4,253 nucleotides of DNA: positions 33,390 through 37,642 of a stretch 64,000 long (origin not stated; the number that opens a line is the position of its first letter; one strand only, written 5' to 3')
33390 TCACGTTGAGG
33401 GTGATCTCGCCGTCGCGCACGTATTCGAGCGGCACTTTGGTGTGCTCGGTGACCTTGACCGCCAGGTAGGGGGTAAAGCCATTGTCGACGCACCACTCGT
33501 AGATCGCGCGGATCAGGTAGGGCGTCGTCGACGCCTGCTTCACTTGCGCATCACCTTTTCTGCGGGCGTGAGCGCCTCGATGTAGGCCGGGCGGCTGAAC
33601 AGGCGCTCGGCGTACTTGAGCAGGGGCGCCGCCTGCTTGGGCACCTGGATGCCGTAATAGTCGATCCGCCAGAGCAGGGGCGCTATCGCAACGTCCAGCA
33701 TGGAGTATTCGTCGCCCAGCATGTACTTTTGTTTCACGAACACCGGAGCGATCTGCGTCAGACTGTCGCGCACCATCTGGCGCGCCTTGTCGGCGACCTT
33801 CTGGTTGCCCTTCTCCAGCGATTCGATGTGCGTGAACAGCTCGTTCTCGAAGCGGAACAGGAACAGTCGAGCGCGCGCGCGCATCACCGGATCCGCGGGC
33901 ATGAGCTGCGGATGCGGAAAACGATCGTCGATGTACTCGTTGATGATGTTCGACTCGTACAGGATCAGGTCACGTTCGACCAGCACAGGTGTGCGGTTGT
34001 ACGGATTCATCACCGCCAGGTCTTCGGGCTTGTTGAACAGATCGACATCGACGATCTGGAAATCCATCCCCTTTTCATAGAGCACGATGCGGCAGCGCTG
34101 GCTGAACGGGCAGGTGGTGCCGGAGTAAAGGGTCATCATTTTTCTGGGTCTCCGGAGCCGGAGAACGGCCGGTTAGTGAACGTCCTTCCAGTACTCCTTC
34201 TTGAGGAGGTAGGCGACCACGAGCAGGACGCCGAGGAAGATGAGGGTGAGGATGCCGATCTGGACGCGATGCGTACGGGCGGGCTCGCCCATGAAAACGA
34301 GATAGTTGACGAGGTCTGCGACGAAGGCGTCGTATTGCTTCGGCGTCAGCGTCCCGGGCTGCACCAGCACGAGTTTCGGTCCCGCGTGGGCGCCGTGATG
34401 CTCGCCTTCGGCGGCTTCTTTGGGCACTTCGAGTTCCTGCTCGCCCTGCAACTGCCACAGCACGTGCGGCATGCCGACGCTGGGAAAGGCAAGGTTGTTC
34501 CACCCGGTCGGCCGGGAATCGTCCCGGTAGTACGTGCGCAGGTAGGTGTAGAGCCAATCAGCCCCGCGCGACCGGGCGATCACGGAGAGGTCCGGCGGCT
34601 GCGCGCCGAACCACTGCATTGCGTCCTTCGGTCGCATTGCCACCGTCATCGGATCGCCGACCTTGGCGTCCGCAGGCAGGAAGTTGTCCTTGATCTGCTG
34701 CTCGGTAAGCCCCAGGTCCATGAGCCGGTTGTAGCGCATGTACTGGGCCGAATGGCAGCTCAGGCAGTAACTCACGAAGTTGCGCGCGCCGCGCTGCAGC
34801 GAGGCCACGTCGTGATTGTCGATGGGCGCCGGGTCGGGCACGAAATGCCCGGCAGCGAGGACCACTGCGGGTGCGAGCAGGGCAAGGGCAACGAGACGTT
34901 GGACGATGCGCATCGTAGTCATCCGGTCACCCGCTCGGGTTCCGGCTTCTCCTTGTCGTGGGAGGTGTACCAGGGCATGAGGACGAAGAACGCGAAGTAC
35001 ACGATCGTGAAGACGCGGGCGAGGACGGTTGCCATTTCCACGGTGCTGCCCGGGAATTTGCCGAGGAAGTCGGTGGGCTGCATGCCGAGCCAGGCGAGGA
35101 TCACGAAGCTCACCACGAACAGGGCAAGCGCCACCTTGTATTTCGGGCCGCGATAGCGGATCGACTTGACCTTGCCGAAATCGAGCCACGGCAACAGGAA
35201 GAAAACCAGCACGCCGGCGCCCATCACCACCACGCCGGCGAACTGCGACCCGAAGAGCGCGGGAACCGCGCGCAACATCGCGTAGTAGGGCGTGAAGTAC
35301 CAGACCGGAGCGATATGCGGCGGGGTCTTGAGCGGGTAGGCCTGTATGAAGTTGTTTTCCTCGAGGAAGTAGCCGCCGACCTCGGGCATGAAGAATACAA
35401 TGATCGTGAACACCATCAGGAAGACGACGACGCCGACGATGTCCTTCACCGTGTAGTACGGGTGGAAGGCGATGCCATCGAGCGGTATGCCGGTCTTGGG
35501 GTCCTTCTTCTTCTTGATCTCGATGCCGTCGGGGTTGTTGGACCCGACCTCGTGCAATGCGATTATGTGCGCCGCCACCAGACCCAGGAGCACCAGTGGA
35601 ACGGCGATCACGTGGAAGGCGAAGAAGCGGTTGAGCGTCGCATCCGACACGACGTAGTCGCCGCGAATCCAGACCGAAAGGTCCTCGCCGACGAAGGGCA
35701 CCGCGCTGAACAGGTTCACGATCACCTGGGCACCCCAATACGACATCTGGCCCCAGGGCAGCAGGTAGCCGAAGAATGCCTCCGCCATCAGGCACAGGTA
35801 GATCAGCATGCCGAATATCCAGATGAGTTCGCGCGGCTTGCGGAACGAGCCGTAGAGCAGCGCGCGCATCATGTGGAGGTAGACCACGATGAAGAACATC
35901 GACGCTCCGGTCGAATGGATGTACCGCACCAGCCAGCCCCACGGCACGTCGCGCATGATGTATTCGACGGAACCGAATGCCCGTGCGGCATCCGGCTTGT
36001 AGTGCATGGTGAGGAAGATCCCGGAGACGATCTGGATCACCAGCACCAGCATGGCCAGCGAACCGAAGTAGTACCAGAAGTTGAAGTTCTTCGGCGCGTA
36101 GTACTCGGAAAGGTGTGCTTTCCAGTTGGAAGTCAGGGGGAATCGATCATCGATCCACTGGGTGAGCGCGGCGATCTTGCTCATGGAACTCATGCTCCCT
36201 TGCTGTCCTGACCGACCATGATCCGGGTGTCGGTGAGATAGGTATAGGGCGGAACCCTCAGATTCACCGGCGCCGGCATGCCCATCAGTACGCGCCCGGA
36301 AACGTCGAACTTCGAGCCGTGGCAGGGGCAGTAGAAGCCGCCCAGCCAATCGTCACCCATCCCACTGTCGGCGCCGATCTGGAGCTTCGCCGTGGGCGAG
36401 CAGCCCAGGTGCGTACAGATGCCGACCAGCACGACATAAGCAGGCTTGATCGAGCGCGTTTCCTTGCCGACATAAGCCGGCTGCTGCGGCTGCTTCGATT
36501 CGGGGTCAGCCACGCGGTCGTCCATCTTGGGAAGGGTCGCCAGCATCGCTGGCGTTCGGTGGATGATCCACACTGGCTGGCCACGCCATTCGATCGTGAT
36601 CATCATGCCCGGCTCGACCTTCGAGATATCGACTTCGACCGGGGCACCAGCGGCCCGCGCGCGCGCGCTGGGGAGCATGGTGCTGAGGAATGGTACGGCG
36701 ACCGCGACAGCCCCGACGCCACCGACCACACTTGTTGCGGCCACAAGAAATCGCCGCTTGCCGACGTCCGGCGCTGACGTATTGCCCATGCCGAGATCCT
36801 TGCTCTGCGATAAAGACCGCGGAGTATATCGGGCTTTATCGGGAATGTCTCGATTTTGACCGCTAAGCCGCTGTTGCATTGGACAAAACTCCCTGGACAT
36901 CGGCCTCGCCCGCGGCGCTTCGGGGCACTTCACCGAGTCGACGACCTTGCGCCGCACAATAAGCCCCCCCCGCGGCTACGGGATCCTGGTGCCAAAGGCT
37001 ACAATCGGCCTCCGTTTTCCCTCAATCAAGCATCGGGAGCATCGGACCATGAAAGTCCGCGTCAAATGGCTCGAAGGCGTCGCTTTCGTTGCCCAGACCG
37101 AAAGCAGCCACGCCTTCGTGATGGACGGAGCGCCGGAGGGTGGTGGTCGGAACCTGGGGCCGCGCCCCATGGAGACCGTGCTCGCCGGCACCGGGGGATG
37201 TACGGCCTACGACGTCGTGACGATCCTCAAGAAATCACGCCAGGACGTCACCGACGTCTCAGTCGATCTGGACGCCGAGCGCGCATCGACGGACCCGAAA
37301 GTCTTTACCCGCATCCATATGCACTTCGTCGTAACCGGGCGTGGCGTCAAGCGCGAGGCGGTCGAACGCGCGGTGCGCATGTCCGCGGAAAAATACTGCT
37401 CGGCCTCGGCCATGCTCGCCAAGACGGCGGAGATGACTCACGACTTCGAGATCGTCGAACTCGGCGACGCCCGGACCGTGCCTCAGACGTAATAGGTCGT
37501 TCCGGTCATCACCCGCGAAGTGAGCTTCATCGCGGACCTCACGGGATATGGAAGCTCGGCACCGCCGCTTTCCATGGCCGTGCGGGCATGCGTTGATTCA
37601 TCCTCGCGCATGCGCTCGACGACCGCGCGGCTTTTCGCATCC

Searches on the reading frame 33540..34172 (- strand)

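Call 5: search_protein_families(library=pfam, proteins=[window:33540-34172:-], max_evalue=0.001)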
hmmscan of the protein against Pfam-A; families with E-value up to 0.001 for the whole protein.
window:33540-34172:- (210 aa): 7 families
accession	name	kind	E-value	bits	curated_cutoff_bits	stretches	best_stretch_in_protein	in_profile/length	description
PF02798.26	GST_N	-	4.1e-19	69.1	20.9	1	13-82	3-75/76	Glutathione S-transferase, N-terminal domain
PF13417.12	GST_N_3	-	3.3e-18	66.2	22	1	15-88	1-74/75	Glutathione S-transferase, N-terminal domain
PF13409.12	GST_N_2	-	1.1e-17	64.8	25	1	20-84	1-70/70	Glutathione S-transferase, N-terminal domain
PF22441.2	CLIC-like_N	-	6.4e-10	39.6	23.5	1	20-85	18-83/86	CLIC-like N-terminal domain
PF00043.30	GST_C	-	2.7e-07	31.2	20.7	1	121-195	18-93/93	Glutathione S-transferase, C-terminal domain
PF13410.11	GST_C_2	-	1.5e-05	25.4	24.9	1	126-182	3-61/69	Glutathione S-transferase, C-terminal domain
PF00462.30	Glutaredoxin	-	1.8e-05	25.3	22.9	1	14-46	2-34/60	Glutaredoxin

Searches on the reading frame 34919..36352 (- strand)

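Call 5: search_protein_families(library=pfam, proteins=[window:34919-36352:-], max_evalue=0.001)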
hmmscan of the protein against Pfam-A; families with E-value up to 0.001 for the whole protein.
window:34919-36352:- (477 aa): 3 families
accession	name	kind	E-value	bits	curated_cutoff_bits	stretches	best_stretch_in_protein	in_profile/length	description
PF00033.24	Cytochrome_B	-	5.1e-67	225.8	27.2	1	82-270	2-189/189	Cytochrome b/b6/petB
PF13631.11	Cytochrom_B_N_2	-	8.7e-44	149.9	27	1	152-324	2-164/169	Cytochrome b(N-terminal)/b6/petB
PF00032.22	Cytochrom_B_C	-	1.3e-31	109.3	20.7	1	338-453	2-102/102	Cytochrome b(C-terminal)/b6/petD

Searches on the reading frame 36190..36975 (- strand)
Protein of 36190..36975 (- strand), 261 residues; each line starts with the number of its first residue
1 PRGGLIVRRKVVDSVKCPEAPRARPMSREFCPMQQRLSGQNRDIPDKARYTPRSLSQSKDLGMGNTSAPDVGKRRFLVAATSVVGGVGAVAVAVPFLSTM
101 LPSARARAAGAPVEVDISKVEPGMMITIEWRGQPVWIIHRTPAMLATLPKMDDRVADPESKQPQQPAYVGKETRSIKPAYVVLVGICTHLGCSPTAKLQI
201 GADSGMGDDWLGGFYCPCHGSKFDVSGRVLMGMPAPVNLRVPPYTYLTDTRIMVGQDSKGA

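Call 5: search_protein_families(library=pfam, proteins=[window:36190-36975:-], max_evalue=0.001)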
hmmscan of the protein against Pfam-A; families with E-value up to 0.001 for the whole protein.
window:36190-36975:- (261 aa): 2 families
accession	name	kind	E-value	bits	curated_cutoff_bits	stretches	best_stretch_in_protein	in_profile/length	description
PF10399.14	UCR_Fe-S_N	-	3.1e-09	36.5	24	1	74-103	12-41/41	Ubiquitinol-cytochrome C reductase Fe-S subunit TAT signal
PF00355.32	Rieske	-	2.5e-07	31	20.3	1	177-241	33-86/88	Rieske [2Fe-2S] domain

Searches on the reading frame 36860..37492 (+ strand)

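Call 5: search_protein_families(library=pfam, proteins=[window:36860-37492:+], max_evalue=0.001)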
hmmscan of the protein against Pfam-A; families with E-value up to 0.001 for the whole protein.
window:36860-37492:+ (210 aa): 1 family
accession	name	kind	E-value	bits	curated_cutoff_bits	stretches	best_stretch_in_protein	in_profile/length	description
PF02566.24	OsmC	-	1.8e-18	67.3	27.5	1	97-193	2-98/100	OsmC-like protein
